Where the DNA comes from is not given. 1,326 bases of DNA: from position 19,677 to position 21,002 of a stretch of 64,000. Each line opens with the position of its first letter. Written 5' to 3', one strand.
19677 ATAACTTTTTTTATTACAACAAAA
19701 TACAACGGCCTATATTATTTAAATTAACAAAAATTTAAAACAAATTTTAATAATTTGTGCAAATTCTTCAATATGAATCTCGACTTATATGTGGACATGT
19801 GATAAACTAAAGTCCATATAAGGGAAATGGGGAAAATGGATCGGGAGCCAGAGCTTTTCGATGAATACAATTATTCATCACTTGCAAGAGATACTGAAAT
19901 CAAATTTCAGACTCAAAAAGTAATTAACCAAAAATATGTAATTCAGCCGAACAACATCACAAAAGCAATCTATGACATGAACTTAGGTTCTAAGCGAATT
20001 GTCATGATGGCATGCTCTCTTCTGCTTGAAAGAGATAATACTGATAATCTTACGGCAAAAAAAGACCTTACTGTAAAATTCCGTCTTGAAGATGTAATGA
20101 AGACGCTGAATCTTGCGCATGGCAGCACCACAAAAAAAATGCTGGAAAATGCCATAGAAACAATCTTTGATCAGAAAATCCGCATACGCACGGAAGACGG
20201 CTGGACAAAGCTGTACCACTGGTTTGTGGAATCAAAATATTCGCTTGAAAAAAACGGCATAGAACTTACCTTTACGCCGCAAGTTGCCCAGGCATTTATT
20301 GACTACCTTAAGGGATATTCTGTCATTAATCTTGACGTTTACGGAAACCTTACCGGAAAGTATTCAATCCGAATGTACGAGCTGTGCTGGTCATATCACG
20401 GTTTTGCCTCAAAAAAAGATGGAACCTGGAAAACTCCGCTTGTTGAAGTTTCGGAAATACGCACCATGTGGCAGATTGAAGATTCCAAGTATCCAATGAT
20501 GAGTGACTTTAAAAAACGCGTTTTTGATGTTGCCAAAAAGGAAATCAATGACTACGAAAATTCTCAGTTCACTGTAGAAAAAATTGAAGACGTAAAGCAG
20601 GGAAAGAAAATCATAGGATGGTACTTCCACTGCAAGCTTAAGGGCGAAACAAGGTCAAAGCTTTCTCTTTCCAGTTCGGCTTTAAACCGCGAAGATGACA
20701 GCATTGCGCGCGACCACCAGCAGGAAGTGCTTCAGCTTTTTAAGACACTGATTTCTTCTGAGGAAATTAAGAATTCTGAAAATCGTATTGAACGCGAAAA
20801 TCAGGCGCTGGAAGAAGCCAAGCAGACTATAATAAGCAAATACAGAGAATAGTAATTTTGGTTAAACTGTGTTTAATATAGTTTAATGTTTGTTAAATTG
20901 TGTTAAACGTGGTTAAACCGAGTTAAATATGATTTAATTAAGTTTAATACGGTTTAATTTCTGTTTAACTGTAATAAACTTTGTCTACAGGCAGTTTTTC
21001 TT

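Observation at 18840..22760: Plasmid-type origin (iterons + Rep_3 + type Ib par) apparently driving a chromosome-like replicon: candidate treponemal chromid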

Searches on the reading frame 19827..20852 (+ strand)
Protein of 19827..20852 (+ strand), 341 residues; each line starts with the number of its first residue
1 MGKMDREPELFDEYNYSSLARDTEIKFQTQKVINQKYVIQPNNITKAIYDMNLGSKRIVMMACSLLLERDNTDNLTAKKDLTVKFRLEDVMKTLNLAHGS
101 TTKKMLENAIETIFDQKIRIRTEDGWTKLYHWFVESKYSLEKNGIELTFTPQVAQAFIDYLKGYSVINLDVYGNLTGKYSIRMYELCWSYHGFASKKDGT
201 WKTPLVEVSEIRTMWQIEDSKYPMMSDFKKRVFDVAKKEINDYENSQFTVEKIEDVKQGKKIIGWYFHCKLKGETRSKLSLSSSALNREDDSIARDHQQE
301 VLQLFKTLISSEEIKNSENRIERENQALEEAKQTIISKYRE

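Call 5: search_protein_families(library=pfam, proteins=[window:19827-20852:+], max_evalue=0.01)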
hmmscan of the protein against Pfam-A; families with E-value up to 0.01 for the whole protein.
window:19827-20852:+ (341 aa): 2 families
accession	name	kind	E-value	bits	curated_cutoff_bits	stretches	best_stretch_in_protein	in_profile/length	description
PF01051.27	Rep3_N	-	5.4e-20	72.7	22.4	1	38-187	2-140/141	Initiator Replication protein, WH1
PF21205.3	Rep3_C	-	7e-14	52.3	21.1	1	208-268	2-58/59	Initiator Rep protein, WH2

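Call 6: find_related_loci(query=window:19827-20852:+, collection=genome_contigs, flank=10000)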
Query window:19827-20852:+ (341 aa) in genome_contigs; peptide patterns used: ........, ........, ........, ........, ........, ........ (x = any residue, [..] = any of these).
148 stretches matched a pattern; 4 encode a relative of the query (tblastn E <= 1e-3); 3 distinct loci.
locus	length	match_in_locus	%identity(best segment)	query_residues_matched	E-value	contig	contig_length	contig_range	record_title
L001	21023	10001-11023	100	1-341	0e+0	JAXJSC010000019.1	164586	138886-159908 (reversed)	MAG: Treponema sp. isolate DOME_MAG_3598 3598_C0229_k141_347970, whole genome shotgun sequence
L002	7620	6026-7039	80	2-340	0e+0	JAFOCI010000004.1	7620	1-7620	MAG: Treponema sp. isolate RGIG338 Dairy_cattle_Colon-2__c22484, whole genome shotgun sequence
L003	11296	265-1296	89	1-341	0e+0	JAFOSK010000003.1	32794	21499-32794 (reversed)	MAG: Treponema sp. isolate RGIG756 Dairy_cattle_Omasum-5__c34501, whole genome shotgun sequence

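Call 7: search_dna_similar(query=window:19827-20852:+, collection=plasmids, mode=protein, max_rows=30)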
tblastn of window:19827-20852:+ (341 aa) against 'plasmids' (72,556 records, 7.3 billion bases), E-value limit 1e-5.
Records with a match: 2107; places in all: 2245; records where one place covers at least 80% of the query: 95.
Best place of each record, by identity: <60% 2107.
By first word of the organism name: Acinetobacter 1000; Klebsiella 282; Escherichia 164; Psychrobacter 68; Moraxella 58; Clostridium 49; Pseudomonas 49; Neisseria 45; Priestia 42; Salmonella 29; and 85 more.
By predicted mobility (MOB-suite, as given by PLSDB): non-mobilizable 946; mobilizable 749; conjugative 412.
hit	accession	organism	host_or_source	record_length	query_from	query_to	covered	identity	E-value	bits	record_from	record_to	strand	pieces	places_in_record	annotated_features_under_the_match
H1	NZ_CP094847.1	Ornithobacterium rhinotracheale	Avian,pure culture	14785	33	318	84%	28.6%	2e-11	72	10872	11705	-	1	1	replication initiation protein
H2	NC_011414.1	Ornithobacterium rhinotracheale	-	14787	33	318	84%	28.6%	2e-11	72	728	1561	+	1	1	replication initiation protein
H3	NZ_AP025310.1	Aureibacter tunicatorum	-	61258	16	331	93%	25.2%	2e-9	67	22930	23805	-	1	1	replication initiation protein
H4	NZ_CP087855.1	Moraxella bovis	Bovine,bacteria culture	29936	33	341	91%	25.0%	1e-13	79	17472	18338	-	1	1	repM: replication initiation protein RepM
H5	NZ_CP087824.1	Moraxella bovis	Bovine,bacteria culture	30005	33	341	91%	25.0%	1e-13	79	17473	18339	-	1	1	repM: replication initiation protein RepM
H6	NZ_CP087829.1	Moraxella bovis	Bovine,bacteria culture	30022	33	341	91%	25.0%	1e-13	79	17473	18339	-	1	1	repM: replication initiation protein RepM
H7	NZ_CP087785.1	Moraxella bovis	Bovine,bacteria culture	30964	33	341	91%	25.0%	1e-13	79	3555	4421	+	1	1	repM: replication initiation protein RepM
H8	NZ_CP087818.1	Moraxella bovis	Bovine,bacteria culture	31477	33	341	91%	25.0%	1e-13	79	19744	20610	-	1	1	repM: replication initiation protein RepM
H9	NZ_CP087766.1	Moraxella bovis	Bovine,bacteria culture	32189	33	341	91%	25.0%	1e-13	79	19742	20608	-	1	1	repM: replication initiation protein RepM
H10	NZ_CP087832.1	Moraxella bovis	Bovine,bacteria culture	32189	33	341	91%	25.0%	1e-13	79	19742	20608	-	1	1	repM: replication initiation protein RepM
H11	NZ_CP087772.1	Moraxella bovis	Bovine,bacteria culture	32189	33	341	91%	25.0%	1e-13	79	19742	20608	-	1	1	repM: replication initiation protein RepM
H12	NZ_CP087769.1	Moraxella bovis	Bovine,bacteria culture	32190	33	341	91%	25.0%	1e-13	79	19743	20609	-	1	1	repM: replication initiation protein RepM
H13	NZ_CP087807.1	Moraxella bovis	Bovine,bacteria culture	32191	33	341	91%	25.0%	1e-13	79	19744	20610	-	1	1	repM: replication initiation protein RepM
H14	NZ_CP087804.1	Moraxella bovis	Bovine,bacteria culture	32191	33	341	91%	25.0%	1e-13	79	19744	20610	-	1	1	repM: replication initiation protein RepM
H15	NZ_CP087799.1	Moraxella bovis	Bovine,bacteria culture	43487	33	341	91%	25.0%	1e-13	79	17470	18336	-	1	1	repM: replication initiation protein RepM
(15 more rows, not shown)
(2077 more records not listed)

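Call 10: find_encoding_contigs(protein=window:19827-20852:+, flank=10000, max_places=10)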
Protein window:19827-20852:+ (341 aa): 12 contigs read that carry it; 10 places shown.
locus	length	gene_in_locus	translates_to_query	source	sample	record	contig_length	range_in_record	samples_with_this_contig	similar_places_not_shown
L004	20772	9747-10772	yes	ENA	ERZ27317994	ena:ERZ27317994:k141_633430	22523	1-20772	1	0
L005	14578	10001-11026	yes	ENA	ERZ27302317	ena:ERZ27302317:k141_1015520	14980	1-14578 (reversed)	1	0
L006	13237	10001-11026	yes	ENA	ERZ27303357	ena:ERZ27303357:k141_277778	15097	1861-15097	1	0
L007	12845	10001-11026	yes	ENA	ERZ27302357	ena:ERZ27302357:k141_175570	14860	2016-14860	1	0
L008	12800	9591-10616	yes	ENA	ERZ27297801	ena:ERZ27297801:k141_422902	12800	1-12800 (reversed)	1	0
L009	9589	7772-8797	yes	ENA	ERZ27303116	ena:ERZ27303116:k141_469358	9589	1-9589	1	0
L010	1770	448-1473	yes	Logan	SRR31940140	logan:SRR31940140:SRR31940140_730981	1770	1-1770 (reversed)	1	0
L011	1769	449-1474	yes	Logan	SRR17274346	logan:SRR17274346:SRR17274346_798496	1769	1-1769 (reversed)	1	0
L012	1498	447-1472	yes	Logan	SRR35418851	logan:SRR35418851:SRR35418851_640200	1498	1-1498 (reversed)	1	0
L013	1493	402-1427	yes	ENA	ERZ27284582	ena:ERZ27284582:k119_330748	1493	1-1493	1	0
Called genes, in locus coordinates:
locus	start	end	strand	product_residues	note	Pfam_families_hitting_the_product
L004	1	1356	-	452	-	?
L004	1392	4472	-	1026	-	-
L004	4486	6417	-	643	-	-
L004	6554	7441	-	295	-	PF01370:Epimerase, PF04321:RmlD_sub_bind, PF16363:GDP_Man_Dehyd (weak)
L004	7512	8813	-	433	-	PF02127:Peptidase_M18, PF05343:Peptidase_M42 (faint)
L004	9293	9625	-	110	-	-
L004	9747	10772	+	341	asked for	PF01051:Rep3_N, PF21205:Rep3_C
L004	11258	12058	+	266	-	PF10609:ParA, PF00142:Fer4_NifH (weak), PF01656:CbiA, PF02374:ArsA_ATPase, PF09140:MipZ (weak), PF13614:AAA_31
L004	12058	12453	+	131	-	-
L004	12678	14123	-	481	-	PF01764:Lipase_3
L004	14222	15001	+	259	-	PF01048:PNP_UDP_1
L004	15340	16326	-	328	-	PF08279:HTH_11 (weak), PF13280:WYL, PF25583:WCX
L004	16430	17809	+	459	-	PF00990:GGDEF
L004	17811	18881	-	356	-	PF20706:GT4-conflict (weak), PF00534:Glycos_transf_1, PF13692:Glyco_trans_1_4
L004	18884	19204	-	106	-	-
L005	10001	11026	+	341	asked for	PF01051:Rep3_N, PF21205:Rep3_C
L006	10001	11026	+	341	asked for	PF01051:Rep3_N, PF21205:Rep3_C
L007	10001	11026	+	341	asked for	PF01051:Rep3_N, PF21205:Rep3_C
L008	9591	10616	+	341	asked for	PF01051:Rep3_N, PF21205:Rep3_C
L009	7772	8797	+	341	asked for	PF01051:Rep3_N, PF21205:Rep3_C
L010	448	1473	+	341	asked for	PF01051:Rep3_N, PF21205:Rep3_C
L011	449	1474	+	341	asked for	PF01051:Rep3_N, PF21205:Rep3_C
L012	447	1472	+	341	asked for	PF01051:Rep3_N, PF21205:Rep3_C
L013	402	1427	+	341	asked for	PF01051:Rep3_N, PF21205:Rep3_C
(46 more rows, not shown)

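Call 22: find_homologous_proteins(query=window:19827-20852:+, max_evalue=1e-10)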
Query window:19827-20852:+ (341 aa): 10 proteins with E <= 1e-10 among 1798 candidates.
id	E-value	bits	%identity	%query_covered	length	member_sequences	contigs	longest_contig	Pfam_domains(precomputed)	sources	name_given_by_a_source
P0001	9.0e-200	681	89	99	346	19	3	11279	PF01051.28,PF21205.4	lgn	-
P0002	9.4e-176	602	80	99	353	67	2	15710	PF01051.28,PF21205.4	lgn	-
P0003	1.9e-140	486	64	98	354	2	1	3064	PF01051.28,PF21205.4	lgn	-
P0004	2.0e-140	486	67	94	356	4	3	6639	PF01051.28,PF21205.4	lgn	-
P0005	3.0e-134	465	63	97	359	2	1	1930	PF01051.28,PF21205.4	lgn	-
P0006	8.5e-134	464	63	93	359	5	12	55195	PF01051.28,PF21205.4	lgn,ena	-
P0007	1.1e-132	460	61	99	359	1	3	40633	PF01051.28,PF21205.4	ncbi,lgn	-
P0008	6.6e-132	458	63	93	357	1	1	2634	PF01051.28,PF21205.4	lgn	-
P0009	6.2e-119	415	67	81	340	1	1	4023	PF01051.28,PF21205.4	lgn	-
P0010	2.0e-97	344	89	52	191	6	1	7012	PF01051.28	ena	-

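Call 23: find_encoding_contigs(protein=P0006, flank=10000, max_places=4)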
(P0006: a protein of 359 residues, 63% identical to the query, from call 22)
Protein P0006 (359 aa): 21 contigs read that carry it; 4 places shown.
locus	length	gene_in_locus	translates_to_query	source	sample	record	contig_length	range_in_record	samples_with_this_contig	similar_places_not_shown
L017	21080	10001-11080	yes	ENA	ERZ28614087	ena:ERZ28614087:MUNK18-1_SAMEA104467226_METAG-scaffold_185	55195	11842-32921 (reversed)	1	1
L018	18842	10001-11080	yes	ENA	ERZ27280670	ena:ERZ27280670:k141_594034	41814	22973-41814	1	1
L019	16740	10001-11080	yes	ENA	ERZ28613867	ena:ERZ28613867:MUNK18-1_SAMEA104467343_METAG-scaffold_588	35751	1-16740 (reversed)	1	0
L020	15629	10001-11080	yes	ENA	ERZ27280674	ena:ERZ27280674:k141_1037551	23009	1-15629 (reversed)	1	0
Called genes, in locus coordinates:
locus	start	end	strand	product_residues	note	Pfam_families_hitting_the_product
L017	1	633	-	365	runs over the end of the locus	PF25917:BSH_RND (weak), PF25954:Beta-barrel_RND_2 (weak)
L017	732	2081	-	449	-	PF01554:MatE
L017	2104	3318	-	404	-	PF07690:MFS_1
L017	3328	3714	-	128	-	PF02579:Nitro_FeMo-Co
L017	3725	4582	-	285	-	PF01026:TatD_DNase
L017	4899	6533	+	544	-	PF00496:SBP_bac_5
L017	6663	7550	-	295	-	PF04018:VCA0040-like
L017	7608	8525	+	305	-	PF00890:FAD_binding_2 (faint), PF01134:GIDA (faint), PF01262:AlaDh_PNT_C (faint), PF01266:DAO (faint), PF01946:Thi4 (faint), PF07992:Pyr_redox_2, PF13738:Pyr_redox_3, PF00070:Pyr_redox, +2 more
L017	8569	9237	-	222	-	-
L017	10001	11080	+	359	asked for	PF01051:Rep3_N, PF21205:Rep3_C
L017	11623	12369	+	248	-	PF00142:Fer4_NifH (weak), PF01656:CbiA, PF02374:ArsA_ATPase (weak), PF09140:MipZ, PF10609:ParA, PF13614:AAA_31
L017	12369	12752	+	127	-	-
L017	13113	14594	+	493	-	PF04376:ATE_N, PF04377:ATE_C, PF03588:Leu_Phe_trans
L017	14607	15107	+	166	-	PF02464:CinA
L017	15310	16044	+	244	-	PF01643:Acyl-ACP_TE (weak), PF20791:Acyl-ACP_TE_C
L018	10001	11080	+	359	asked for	PF01051:Rep3_N, PF21205:Rep3_C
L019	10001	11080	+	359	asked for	PF01051:Rep3_N, PF21205:Rep3_C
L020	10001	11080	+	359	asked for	PF01051:Rep3_N, PF21205:Rep3_C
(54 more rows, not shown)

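Call 24: find_encoding_contigs(protein=P0007, flank=10000, max_places=3)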
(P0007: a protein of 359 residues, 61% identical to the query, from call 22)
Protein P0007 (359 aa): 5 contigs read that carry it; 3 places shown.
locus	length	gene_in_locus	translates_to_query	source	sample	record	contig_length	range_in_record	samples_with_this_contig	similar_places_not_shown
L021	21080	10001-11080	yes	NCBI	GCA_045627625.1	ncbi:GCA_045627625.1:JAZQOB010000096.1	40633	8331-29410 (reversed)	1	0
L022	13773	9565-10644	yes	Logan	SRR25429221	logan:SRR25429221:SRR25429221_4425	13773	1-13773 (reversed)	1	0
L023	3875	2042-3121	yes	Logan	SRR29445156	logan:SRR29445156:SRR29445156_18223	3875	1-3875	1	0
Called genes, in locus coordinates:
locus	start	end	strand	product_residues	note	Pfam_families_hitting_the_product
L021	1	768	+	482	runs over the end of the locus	PF04715:, PF00425:Chorismate_bind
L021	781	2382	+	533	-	PF00117:GATase, PF07722:Peptidase_C26, PF02885:Glycos_trans_3N, PF00591:Glycos_transf_3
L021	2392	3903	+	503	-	PF00218:IGPS, PF00697:PRAI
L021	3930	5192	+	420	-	PF00291:PALP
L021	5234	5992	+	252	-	PF00290:Trp_syntA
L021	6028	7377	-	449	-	PF01554:MatE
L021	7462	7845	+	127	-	PF00251:Glyco_hydro_32N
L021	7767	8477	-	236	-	PF08713:DNA_alkylation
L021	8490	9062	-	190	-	PF13420:Acetyltransf_4, PF00583:Acetyltransf_1, PF13508:Acetyltransf_7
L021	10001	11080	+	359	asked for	PF01051:Rep3_N, PF21205:Rep3_C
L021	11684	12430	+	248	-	PF00142:Fer4_NifH (weak), PF01656:CbiA, PF02374:ArsA_ATPase (weak), PF06564:CBP_BcsQ (faint), PF09140:MipZ, PF10609:ParA, PF13614:AAA_31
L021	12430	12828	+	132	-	-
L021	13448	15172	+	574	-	PF16927:HisKA_7TM, PF13487:HD_5, PF01966:HD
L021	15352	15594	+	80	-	PF00550:PP-binding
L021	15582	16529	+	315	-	PF00108:Thiolase_N (weak), PF08392:FAE1_CUT1_RppA (faint), PF08545:ACP_syn_III, PF08541:ACP_syn_III_C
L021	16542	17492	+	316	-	PF00698:Acyl_transf_1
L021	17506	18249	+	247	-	PF00106:adh_short, PF08659:KR, PF13561:adh_short_C2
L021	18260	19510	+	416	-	PF00109:ketoacyl-synt, PF00108:Thiolase_N (faint), PF02801:Ketoacyl-synt_C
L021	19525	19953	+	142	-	PF22817:ApeP-like, PF07977:FabA, PF22818:ApeI-like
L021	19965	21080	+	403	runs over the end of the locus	PF12242:Eno-Rase_NADH_b, PF12241:Enoyl_reductase, PF07055:Eno-Rase_FAD_bd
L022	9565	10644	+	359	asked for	PF01051:Rep3_N, PF21205:Rep3_C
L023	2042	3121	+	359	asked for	PF01051:Rep3_N, PF21205:Rep3_C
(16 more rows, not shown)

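Call 34: find_related_loci(query=A1, collection=genome_contigs, flank=10000)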
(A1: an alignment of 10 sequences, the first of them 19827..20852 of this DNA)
Query A1 (341 aa) in genome_contigs; peptide patterns used: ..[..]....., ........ (x = any residue, [..] = any of these).
24 stretches matched a pattern; 5 encode a relative of the query (tblastn E <= 1e-3); 5 distinct loci.
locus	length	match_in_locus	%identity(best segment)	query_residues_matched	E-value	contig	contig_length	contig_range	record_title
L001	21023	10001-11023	100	1-341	0e+0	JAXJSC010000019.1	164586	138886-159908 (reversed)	MAG: Treponema sp. isolate DOME_MAG_3598 3598_C0229_k141_347970, whole genome shotgun sequence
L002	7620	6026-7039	80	2-340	0e+0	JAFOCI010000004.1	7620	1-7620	MAG: Treponema sp. isolate RGIG338 Dairy_cattle_Colon-2__c22484, whole genome shotgun sequence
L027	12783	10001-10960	63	23-340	2e-141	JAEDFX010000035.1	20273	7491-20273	MAG: Treponema sp. isolate MAG095 NODE_1691_length_20273_cov_21.339104, whole genome shotgun sequence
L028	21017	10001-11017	61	5-341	1e-140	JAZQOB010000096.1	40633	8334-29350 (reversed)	MAG: Treponema sp. isolate T1900045243_TH20190013.MAGScoT_cleanbin_000072 SGB_5595_k141_2217691, whole genome shotgun se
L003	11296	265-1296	89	1-341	0e+0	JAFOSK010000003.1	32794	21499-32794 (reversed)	MAG: Treponema sp. isolate RGIG756 Dairy_cattle_Omasum-5__c34501, whole genome shotgun sequence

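Call 37: find_related_loci(query=A1, collection=metagenome_contigs, flank=10000)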
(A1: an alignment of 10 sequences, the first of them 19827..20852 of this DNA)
Query A1 (341 aa) in metagenome_contigs; peptide patterns used: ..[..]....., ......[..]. (x = any residue, [..] = any of these).
52 stretches matched a pattern; 4 encode a relative of the query (tblastn E <= 1e-3); 4 distinct loci.
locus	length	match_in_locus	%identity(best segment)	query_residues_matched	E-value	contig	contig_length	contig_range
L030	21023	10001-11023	100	1-341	0e+0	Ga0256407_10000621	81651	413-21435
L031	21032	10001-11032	89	1-341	0e+0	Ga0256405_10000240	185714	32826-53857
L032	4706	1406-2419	80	2-340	0e+0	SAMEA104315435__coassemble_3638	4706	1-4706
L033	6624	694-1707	80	2-340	0e+0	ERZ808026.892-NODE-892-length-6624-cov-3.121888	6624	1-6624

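Call 61: search_solved_structures(query=A1, max_evalue=0.001)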
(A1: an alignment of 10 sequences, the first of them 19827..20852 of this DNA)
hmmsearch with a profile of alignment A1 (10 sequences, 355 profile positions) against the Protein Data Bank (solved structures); distinct sequences matched with E-value up to 0.001: 7.
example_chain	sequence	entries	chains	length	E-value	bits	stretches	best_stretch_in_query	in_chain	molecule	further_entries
36ow_C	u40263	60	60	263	0.00019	23.9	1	39-258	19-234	Replication initiation protein | RepB family plasmid replication initiator protein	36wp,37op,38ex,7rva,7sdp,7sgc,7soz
36nq_C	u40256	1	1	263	0.00021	23.7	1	39-258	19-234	Replication initiation protein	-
2z9o_A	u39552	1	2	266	0.00022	23.7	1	39-258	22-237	Replication initiation protein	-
7uxy_C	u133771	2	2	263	0.00026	23.4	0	39-258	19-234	Replication initiation protein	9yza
1rep_C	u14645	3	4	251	0.0003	23.2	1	40-259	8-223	PROTEIN (REPLICATION INITIATION PROTEIN) | Replication initiation protein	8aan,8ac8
36ot_C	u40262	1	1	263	0.0006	22.2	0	39-258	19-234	Replication initiation protein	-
38ep_C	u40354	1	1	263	0.00081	21.8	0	39-258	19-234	Replication initiation protein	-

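Call 88: search_protein_representatives(protein=window:19827-20852:+)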
Query: 341 residues. Proteins with E-value up to 0.001 (for the whole library): 2437; up to 1e-10: 243; up to 1e-30: 1. The best 150 are listed.
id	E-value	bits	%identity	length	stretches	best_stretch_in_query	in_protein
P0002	3.0e-176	601.6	81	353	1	2-340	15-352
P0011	1.3e-29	119.8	29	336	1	34-325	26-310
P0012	8.8e-28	113.8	32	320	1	35-307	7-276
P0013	3.5e-27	111.8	31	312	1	33-298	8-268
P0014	2.5e-26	109.0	33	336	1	34-305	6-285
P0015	1.2e-25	106.8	32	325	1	36-279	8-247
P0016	2.2e-25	105.9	35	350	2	145-275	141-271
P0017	2.5e-24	102.4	31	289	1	80-331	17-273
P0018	1.0e-23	100.4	29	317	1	37-299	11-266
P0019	1.1e-23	100.4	37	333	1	77-271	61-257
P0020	2.6e-23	99.1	30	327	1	35-284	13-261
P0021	9.9e-23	97.2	29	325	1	33-309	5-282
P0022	1.8e-21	93.0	27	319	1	36-319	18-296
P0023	2.6e-21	92.5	28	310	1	36-318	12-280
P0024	2.8e-21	92.4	30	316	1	36-276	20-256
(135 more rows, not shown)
